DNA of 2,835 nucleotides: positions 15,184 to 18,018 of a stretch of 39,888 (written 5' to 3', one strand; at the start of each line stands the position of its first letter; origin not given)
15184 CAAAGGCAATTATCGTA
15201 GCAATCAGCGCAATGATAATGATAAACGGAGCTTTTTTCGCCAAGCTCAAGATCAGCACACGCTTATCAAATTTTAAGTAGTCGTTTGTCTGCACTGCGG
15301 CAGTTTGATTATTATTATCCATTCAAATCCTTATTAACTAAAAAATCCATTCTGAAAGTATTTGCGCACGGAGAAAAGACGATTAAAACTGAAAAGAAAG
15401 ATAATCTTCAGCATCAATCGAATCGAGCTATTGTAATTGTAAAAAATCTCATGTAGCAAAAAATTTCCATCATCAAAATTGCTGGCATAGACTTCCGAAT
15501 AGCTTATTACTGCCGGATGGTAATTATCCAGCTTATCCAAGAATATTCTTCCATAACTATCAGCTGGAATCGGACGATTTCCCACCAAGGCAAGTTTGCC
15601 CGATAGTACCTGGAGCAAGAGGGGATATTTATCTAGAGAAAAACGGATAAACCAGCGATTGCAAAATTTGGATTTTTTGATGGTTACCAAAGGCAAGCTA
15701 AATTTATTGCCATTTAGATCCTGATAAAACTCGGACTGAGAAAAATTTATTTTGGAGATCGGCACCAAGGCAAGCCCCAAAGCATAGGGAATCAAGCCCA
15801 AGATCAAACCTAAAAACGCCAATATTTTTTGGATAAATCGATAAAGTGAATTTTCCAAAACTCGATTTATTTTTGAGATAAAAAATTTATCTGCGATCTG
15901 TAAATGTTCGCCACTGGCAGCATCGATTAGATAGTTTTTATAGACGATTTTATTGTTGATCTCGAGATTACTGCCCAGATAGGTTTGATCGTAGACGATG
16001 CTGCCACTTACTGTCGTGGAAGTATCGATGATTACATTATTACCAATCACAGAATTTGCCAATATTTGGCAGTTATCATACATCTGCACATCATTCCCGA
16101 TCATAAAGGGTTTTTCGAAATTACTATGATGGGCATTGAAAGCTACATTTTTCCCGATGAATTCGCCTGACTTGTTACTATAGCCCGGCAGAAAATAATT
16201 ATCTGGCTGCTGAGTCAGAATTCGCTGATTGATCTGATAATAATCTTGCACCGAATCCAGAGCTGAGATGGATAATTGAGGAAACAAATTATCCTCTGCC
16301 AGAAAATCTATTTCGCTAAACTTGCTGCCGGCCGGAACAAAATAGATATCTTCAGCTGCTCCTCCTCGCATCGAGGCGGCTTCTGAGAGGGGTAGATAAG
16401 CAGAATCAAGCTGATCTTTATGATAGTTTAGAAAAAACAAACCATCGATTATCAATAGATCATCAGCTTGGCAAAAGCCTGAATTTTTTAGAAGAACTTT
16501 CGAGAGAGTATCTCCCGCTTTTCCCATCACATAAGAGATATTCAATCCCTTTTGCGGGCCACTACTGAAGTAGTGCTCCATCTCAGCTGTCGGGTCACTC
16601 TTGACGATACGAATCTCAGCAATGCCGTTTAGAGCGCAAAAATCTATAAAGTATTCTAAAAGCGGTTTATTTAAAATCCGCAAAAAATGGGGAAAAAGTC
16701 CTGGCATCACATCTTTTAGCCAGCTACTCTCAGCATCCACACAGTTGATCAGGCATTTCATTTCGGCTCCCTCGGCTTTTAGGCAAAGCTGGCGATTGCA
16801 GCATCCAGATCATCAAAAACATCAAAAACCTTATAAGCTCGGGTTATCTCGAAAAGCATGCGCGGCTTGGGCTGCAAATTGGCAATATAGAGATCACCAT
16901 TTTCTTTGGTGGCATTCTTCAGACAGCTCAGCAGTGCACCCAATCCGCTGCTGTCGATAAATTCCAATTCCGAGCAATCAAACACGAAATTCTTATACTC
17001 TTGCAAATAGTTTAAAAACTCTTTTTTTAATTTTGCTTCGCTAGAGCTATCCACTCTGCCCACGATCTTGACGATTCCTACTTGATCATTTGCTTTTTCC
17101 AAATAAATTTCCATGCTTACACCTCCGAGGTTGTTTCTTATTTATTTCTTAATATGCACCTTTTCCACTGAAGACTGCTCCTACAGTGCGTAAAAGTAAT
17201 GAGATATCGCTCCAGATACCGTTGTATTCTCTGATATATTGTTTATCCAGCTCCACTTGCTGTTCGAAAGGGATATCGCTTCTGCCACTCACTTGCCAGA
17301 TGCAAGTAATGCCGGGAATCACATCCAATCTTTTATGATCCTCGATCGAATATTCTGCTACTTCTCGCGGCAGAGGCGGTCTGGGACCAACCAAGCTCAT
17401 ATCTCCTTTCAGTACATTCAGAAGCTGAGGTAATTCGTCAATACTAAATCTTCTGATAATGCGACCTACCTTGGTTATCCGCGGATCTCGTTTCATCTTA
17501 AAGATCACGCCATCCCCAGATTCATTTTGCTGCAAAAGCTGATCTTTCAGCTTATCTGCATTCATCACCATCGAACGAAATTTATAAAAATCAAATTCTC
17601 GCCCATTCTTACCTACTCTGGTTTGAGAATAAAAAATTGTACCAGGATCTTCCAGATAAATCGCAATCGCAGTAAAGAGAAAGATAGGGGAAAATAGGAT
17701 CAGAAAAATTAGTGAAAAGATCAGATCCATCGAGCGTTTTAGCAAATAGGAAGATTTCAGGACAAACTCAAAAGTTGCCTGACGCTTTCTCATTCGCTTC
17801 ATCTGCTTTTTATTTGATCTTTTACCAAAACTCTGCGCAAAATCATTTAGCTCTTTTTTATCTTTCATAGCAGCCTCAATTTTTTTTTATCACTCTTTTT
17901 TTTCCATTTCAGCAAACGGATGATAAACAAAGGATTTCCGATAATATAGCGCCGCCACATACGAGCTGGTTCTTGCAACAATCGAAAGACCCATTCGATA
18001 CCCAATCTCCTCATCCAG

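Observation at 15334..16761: GlmU-like (NTP-transferase plus beta-helix) fused to a monotopic PGT-like domain, with both catalytic signatures apparently broken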

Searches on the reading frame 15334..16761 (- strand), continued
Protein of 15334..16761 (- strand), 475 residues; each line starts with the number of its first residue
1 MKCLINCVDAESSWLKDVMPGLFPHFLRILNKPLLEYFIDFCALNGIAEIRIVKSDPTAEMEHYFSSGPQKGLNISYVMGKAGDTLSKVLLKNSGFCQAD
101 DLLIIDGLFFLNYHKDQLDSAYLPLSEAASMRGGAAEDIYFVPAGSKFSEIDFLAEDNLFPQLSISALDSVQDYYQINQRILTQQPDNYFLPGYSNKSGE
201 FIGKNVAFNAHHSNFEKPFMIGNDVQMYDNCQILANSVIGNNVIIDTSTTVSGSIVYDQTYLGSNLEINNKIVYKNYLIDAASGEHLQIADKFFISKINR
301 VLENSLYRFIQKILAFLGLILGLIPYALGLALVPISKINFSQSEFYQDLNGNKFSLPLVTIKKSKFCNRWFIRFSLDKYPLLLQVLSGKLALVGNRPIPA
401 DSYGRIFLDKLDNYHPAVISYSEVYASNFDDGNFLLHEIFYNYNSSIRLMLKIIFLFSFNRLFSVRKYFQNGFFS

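Call 78: find_encoding_contigs(protein=P0290, flank=4000, max_places=1)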
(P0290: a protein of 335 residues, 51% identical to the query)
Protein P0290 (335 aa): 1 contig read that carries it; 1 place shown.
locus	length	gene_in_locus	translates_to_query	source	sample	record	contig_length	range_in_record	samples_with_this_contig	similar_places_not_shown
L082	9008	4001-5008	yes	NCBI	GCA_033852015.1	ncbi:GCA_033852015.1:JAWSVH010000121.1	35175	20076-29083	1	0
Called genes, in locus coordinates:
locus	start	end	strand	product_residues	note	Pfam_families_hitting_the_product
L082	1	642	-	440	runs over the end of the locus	PF00072:Response_reg, PF00512:HisKA (faint), PF02518:HATPase_c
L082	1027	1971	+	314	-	PF00072:Response_reg, PF00990:GGDEF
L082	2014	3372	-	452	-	PF00072:Response_reg, PF00158:Sigma54_activat, PF01078:Mg_chelatase (faint), PF14532:Sigma54_activ_2, PF00004:AAA (weak), PF07728:AAA_5, PF25601:AAA_lid_14, PF02954:HTH_8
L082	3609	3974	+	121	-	PF01740:STAS, PF13466:STAS_2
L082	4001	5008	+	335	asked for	PF00132:Hexapep (weak), PF25084:LbH_EIF2B (weak), PF25087:GMPPB_C (weak)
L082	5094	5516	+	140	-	PF13581:HATPase_c_2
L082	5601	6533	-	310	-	PF01370:Epimerase, PF16363:GDP_Man_Dehyd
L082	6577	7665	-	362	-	PF01370:Epimerase, PF04321:RmlD_sub_bind (weak), PF16363:GDP_Man_Dehyd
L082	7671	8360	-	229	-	PF00156:Pribosyltran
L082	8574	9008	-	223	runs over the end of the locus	PF12710:HAD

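Call 79: find_encoding_contigs(protein=P0292, flank=4000, max_places=1)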
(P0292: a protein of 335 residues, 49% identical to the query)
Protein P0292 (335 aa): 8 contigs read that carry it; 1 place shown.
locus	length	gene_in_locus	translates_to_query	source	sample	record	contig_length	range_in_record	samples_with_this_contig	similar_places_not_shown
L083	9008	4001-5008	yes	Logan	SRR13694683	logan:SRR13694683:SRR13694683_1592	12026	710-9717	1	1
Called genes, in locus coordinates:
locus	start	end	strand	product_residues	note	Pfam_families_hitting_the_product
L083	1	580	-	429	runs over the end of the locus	?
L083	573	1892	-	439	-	PF00072:Response_reg, PF00512:HisKA (faint), PF02518:HATPase_c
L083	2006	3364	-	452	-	PF00072:Response_reg, PF00158:Sigma54_activat, PF14532:Sigma54_activ_2, PF01078:Mg_chelatase (faint), PF07728:AAA_5 (weak), PF25601:AAA_lid_14, PF02954:HTH_8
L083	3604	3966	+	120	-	PF01740:STAS, PF13466:STAS_2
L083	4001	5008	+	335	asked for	PF24894:Hexapep_GlmU (faint), PF00132:Hexapep (faint), PF25084:LbH_EIF2B, PF25087:GMPPB_C (weak)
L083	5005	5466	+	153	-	PF13581:HATPase_c_2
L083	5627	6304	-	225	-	PF00156:Pribosyltran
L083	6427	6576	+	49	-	-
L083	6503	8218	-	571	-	PF14134:DUF4301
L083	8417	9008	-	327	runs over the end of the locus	PF17101:Stealth_CR1, PF11380:Stealth_CR2, PF17102:Stealth_CR3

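Call 80: find_encoding_contigs(protein=P0293, flank=4000, max_places=1)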
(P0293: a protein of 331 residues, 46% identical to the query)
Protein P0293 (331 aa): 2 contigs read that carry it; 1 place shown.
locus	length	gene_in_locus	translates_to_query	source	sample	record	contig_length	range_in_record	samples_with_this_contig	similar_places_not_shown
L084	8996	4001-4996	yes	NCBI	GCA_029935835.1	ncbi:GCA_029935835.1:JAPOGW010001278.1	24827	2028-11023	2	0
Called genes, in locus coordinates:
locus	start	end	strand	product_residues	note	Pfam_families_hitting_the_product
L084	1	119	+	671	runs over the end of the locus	PF00456:Transketolase_N, PF13292:DXP_synthase_N (weak), PF02779:Transket_pyr, PF02780:Transketolase_C, PF22613:Transketolase_C_1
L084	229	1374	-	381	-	PF01168:Ala_racemase_N, PF00842:Ala_racemase_C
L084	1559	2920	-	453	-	PF00072:Response_reg, PF00158:Sigma54_activat, PF14532:Sigma54_activ_2, PF01078:Mg_chelatase (faint), PF07728:AAA_5, PF25601:AAA_lid_14, PF02954:HTH_8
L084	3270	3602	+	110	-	PF01740:STAS, PF13466:STAS_2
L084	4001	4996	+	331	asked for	PF00483:NTP_transferase (weak), PF25084:LbH_EIF2B (faint), PF25087:GMPPB_C, PF00132:Hexapep (weak)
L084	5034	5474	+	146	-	PF13581:HATPase_c_2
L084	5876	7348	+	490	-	PF00072:Response_reg, PF00512:HisKA (faint), PF02518:HATPase_c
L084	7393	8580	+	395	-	PF00072:Response_reg, PF07228:SpoIIE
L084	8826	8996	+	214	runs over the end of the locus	PF02570:CbiC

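Call 81: find_encoding_contigs(protein=P0061, flank=8000, max_places=1)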
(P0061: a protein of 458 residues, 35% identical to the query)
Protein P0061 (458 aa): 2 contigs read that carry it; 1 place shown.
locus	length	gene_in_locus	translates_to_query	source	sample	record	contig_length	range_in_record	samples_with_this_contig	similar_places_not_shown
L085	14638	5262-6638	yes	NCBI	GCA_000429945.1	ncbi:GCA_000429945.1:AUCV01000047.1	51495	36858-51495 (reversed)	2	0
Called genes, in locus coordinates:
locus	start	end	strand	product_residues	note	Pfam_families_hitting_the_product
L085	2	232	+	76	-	?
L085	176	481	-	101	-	-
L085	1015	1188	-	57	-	-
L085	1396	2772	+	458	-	PF01704:UDPGP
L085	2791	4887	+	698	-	PF02397:Bac_transf (weak), PF03808:Glyco_tran_WecG, PF02397:Bac_transf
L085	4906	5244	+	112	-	PF01740:STAS, PF13466:STAS_2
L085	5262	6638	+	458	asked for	PF24894:Hexapep_GlmU (faint), PF00132:Hexapep (faint), PF25084:LbH_EIF2B, PF25087:GMPPB_C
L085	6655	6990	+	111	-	PF01740:STAS, PF13466:STAS_2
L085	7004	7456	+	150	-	PF13581:HATPase_c_2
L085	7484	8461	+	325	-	PF00535:Glycos_transf_2, PF13641:Glyco_tranf_2_3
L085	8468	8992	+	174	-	PF00132:Hexapep, PF14602:Hexapep_2 (weak)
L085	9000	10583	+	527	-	-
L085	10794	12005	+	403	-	PF00072:Response_reg, PF07228:SpoIIE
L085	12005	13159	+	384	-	PF02563:Poly_export, PF10531:SLBB, PF22461:SLBB_2 (weak), PF10531:SLBB, PF22461:SLBB_2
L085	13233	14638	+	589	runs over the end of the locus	PF01554:MatE, PF01943:Polysacc_synt, PF13440:Polysacc_synt_3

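Call 82: find_encoding_contigs(protein=P0299, flank=5000, max_places=1)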
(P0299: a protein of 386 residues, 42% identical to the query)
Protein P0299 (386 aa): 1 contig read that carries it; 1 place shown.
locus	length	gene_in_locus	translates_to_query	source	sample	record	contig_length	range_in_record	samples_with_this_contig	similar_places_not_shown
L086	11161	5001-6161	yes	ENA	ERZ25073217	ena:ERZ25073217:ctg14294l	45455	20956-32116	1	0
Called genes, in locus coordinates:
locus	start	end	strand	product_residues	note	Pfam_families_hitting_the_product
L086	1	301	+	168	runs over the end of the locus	PF14522:Cytochrome_C7 (weak)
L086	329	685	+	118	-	-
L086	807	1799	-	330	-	PF00158:Sigma54_activat, PF14532:Sigma54_activ_2, PF00004:AAA (weak), PF25601:AAA_lid_14, PF02954:HTH_8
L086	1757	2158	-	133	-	PF00072:Response_reg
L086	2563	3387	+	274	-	PF02397:Bac_transf (weak)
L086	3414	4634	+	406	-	PF03808:Glyco_tran_WecG, PF02397:Bac_transf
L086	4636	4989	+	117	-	PF01740:STAS, PF13466:STAS_2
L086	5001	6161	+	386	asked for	PF24894:Hexapep_GlmU (faint), PF25084:LbH_EIF2B (weak), PF00132:Hexapep (weak), PF25087:GMPPB_C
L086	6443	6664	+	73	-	-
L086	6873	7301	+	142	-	PF13581:HATPase_c_2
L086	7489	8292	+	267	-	PF00535:Glycos_transf_2, PF13641:Glyco_tranf_2_3, PF13632:Glyco_trans_2_3 (weak)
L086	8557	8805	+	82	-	PF00132:Hexapep, PF14602:Hexapep_2 (weak)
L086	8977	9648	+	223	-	PF00535:Glycos_transf_2 (weak), PF02709:Glyco_transf_7C (faint), PF10111:Glyco_tranf_2_2 (weak)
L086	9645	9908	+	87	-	-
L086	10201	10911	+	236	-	PF01757:Acyl_transf_3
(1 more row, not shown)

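Call 83: find_encoding_contigs(protein=P0291, flank=4000, max_places=1)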
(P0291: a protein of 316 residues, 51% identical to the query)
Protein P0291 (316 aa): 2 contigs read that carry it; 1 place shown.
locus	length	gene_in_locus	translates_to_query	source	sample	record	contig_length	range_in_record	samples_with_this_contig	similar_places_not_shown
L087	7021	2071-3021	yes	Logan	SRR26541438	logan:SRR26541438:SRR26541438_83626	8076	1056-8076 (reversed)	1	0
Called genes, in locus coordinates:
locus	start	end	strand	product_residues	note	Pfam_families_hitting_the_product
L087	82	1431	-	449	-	PF00072:Response_reg, PF00158:Sigma54_activat, PF01078:Mg_chelatase (faint), PF14532:Sigma54_activ_2, PF07724:AAA_2 (weak), PF07728:AAA_5 (weak), PF25601:AAA_lid_14, PF02954:HTH_8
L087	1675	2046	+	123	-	PF01740:STAS, PF13466:STAS_2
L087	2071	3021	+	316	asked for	PF25084:LbH_EIF2B, PF00132:Hexapep (weak), PF25087:GMPPB_C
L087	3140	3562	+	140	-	PF13581:HATPase_c_2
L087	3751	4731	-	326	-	PF04321:RmlD_sub_bind (weak), PF01370:Epimerase, PF16363:GDP_Man_Dehyd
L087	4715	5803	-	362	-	PF01370:Epimerase, PF04321:RmlD_sub_bind (weak), PF16363:GDP_Man_Dehyd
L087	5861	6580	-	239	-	PF00156:Pribosyltran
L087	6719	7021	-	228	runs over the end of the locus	PF12710:HAD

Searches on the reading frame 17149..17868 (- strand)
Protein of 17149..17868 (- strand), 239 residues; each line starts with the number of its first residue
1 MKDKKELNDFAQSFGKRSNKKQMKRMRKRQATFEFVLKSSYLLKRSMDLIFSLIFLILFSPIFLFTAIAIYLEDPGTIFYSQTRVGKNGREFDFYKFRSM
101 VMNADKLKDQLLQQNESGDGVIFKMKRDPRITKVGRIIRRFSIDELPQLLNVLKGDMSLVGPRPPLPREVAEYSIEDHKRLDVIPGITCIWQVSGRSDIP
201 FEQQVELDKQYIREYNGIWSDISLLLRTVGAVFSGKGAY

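Call 3: search_protein_families(library=pfam, proteins=[window:17149-17868:-], max_evalue=1)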
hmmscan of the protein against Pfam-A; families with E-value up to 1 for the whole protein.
window:17149-17868:- (239 aa): 1 family
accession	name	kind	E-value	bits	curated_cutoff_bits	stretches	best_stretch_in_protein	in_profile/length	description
PF02397.22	Bac_transf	-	1.7e-65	220.4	27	1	44-233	1-178/179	Bacterial sugar transferase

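Call 4: search_protein_families(library=ncbifam, proteins=[window:17149-17868:-], max_evalue=1)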
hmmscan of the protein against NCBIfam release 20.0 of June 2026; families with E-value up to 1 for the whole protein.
window:17149-17868:- (239 aa): 10 families
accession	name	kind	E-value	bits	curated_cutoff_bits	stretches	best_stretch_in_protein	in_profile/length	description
TIGR03025.1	EPS_sugtrans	subfamily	2e-86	291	295.55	1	16-239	230-445/445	exopolysaccharide biosynthesis polyprenyl glycosylphosphotransferase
TIGR03022.1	WbaP_sugtrans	subfamily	3.2e-76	257.4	403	1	37-239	252-456/456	undecaprenyl-phosphate galactose phosphotransferase WbaP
NF041877.1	EPS_EpsZ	equivalog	1.5e-73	248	800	1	42-238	264-458/459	exopolysaccharide biosynthesis polyisoprenyl-phosphate hexose-1-phosphate transferase EpsZ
NF052601.1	undeca_RfbP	equivalog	5.4e-68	228.9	330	1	10-234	12-237/244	undecaprenyl-phosphate galactose phosphotransferase family protein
TIGR03023.1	WcaJ_sugtrans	equivalog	6.4e-64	216.9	410.75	1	38-239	257-453/453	undecaprenyl-phosphate glucose phosphotransferase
NF011751.0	PRK15204.1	equivalog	1.4e-51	175.6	907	1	36-239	272-476/476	undecaprenyl-phosphate galactose phosphotransferase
TIGR03013.1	EpsB_2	subfamily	1.9e-45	155.7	393.35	1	42-238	253-442/443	TIGR03013 family XrtA/PEP-CTERM system glycosyltransferase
NF007518.0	PRK10124.1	equivalog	5.5e-37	127.6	684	1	41-239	271-464/464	undecaprenyl-phosphate glucose phosphotransferase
NF050817.1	PolSacchBiosHfsE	equivalog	1.3e-31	109.9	750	1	39-232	267-459/467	polysaccharide biosynthesis protein HfsE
NF045514.1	glycotran_HepC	equivalog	5.5e-28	97.8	140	1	37-164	110-211/220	heterocyst development glycosyltransferase HepC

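Call 13: search_solved_structures(query=window:17149-17868:-, max_evalue=0.00001, show_alignments=3)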
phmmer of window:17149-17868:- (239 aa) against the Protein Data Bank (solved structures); distinct sequences matched with E-value up to 0.00001: 7.
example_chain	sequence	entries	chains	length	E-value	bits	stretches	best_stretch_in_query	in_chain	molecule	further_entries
30us_A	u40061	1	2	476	1.2e-51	178.6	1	39-239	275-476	UDP-Gal::undecaprenolphosphate Gal-1-P transferase WbaP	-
9s7s_A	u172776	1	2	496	1.3e-51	178.4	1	39-239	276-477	UDP-Gal::undecaprenolphosphate Gal-1-P transferase WbaP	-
30wc_A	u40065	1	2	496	1.3e-51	178.4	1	39-239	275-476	Undecaprenyl-phosphate galactose phosphotransferase WbaP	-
9s8l_A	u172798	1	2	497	1.3e-51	178.4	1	39-239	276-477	UDP-Gal::undecaprenolphosphate Gal-1-P transferase WbaP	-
8t53_A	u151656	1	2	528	4.2e-48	167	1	37-239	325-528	Undecaprenyl-phosphate galactose phosphotransferase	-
8e37_B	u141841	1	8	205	2e-32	115.7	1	42-237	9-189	N,N'-diacetylbacilliosaminyl-1-phosphate transferase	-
8g1n_A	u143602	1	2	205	3.5e-32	114.9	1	42-237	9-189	N,N'-diacetylbacilliosaminyl-1-phosphate transferase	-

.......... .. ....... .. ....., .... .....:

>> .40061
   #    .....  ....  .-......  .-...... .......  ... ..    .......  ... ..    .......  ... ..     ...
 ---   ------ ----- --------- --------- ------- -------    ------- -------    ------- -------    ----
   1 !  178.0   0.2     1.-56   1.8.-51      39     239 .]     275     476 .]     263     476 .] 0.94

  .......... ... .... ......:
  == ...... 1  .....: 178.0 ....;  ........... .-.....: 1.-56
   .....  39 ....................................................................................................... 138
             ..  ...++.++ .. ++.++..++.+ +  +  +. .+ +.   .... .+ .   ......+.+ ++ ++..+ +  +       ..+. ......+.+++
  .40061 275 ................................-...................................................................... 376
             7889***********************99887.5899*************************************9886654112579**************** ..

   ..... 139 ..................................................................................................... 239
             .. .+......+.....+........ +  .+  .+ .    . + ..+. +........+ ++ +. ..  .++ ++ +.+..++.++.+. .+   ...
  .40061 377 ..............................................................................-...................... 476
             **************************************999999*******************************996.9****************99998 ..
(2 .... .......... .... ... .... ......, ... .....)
